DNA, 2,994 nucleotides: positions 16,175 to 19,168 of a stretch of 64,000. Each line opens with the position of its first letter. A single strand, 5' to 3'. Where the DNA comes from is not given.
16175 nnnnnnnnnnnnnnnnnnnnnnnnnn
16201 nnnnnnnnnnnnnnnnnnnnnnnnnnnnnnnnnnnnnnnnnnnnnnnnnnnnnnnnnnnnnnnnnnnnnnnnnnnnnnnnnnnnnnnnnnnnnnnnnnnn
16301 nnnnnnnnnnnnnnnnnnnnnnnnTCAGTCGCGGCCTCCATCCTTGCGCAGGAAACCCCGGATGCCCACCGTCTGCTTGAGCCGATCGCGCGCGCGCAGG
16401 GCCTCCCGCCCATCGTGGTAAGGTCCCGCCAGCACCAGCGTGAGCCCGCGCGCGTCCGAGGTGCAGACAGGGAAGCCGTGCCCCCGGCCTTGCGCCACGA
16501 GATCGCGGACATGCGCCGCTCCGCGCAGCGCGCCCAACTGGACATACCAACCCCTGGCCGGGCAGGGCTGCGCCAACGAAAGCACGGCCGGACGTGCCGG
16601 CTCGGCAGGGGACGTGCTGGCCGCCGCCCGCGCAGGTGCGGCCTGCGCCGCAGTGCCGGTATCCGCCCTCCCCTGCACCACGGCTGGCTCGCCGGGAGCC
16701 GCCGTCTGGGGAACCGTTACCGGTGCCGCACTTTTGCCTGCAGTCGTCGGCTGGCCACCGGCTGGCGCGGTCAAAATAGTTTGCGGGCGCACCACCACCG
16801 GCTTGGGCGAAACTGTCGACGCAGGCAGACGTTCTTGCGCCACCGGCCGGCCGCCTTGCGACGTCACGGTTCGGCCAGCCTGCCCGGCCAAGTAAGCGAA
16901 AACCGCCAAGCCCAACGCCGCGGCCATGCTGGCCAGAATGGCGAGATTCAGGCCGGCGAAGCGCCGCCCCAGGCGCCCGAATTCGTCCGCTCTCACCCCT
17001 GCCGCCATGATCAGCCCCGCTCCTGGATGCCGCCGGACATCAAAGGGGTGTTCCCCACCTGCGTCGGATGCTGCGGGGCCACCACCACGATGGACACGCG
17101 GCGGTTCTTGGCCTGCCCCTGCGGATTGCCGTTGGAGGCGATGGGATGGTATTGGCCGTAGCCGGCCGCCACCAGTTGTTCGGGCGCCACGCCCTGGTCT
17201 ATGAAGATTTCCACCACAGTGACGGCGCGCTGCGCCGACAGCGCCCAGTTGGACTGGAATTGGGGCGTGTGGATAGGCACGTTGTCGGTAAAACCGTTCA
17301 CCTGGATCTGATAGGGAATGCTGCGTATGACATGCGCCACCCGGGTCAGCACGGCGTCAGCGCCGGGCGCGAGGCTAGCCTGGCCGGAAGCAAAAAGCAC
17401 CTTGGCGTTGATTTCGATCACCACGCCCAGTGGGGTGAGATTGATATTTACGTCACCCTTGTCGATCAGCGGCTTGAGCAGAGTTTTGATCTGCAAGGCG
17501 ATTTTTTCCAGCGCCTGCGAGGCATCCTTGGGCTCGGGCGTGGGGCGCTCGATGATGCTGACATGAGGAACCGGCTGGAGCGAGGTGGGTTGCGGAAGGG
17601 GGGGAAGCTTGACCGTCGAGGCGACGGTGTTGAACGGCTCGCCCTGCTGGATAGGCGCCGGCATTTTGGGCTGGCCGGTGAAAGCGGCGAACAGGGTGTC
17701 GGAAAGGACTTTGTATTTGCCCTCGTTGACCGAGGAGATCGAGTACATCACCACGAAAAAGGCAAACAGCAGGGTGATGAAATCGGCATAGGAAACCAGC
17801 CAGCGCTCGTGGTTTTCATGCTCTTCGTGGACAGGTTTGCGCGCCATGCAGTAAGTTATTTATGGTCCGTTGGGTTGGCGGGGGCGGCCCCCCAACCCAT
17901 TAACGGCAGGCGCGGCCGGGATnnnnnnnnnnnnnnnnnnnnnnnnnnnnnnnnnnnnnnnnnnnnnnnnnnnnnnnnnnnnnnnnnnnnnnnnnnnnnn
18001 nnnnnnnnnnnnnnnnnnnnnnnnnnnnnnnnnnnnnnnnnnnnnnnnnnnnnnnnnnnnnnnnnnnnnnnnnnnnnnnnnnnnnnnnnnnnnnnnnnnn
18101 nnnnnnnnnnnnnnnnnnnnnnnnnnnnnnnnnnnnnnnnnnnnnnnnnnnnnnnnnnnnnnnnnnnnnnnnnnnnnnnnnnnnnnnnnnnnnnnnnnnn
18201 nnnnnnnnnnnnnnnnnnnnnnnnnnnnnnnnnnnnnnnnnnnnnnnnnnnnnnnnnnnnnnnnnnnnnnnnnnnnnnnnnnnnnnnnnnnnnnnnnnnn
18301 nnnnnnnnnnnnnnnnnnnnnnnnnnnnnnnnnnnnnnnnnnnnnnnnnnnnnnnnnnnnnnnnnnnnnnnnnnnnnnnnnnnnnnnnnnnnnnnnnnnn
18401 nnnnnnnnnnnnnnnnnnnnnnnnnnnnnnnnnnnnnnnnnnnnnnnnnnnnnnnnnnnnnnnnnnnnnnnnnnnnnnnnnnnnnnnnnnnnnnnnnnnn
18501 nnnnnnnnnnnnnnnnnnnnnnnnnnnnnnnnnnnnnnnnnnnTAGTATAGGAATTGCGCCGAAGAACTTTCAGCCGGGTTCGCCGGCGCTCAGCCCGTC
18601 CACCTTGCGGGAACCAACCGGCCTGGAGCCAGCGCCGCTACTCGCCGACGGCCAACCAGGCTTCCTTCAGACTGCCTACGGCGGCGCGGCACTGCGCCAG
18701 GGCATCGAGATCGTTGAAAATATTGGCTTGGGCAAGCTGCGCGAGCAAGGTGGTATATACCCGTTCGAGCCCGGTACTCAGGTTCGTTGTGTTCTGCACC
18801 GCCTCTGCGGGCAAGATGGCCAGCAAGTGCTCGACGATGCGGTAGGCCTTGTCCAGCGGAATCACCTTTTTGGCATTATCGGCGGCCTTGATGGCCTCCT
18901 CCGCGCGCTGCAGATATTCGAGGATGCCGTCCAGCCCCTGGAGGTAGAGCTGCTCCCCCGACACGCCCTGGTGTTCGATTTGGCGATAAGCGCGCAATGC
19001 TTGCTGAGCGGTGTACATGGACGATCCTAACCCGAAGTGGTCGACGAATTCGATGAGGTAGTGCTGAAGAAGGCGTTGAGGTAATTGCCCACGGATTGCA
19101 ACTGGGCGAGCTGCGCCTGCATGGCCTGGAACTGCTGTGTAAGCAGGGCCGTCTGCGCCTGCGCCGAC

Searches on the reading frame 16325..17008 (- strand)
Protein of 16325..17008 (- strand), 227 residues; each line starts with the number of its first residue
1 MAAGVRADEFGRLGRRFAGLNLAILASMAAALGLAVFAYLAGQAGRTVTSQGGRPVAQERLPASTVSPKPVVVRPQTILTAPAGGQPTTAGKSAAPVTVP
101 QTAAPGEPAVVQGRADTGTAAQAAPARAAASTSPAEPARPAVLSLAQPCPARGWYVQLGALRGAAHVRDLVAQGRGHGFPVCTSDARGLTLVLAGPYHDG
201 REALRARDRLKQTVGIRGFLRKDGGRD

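Call 57: search_protein_families(library=pfam, proteins=[window:16325-17008:-], max_evalue=0.001)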
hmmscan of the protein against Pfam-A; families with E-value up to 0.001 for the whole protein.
window:16325-17008:- (227 aa): 1 family
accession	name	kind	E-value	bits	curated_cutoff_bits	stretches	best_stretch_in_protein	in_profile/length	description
PF05036.18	SPOR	-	6.5e-12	46.1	21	1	151-221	2-75/76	SPOR domain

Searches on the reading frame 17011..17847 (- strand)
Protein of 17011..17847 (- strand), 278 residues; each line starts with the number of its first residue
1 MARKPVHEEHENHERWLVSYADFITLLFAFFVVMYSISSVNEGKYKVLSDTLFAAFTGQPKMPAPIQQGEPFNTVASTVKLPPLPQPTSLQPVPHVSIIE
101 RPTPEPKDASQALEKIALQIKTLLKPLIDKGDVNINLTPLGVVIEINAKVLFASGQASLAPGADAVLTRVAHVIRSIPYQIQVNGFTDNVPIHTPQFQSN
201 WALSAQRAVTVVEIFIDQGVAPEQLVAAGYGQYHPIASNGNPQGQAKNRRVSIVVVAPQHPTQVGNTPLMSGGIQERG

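Call 57: search_protein_families(library=pfam, proteins=[window:17011-17847:-], max_evalue=0.001)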
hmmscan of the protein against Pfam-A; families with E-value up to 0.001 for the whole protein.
window:17011-17847:- (278 aa): 2 families
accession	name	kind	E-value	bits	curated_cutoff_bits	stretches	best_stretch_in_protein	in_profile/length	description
PF13677.11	MotB_plug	-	2.2e-21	75.6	24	1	7-56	9-58/58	Membrane MotB of proton-channel complex MotA/MotB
PF00691.25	OmpA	-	2.4e-18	66.7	27.2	1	151-249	1-98/98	OmpA family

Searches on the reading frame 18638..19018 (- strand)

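Call 57: search_protein_families(library=pfam, proteins=[window:18638-19018:-], max_evalue=0.001)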
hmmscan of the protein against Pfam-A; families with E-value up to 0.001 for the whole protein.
window:18638-19018:- (126 aa): 1 family
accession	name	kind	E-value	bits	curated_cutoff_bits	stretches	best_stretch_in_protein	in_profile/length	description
PF02561.19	FliS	-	2.4e-19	70.1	26.7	1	9-123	2-113/115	Flagellar protein FliS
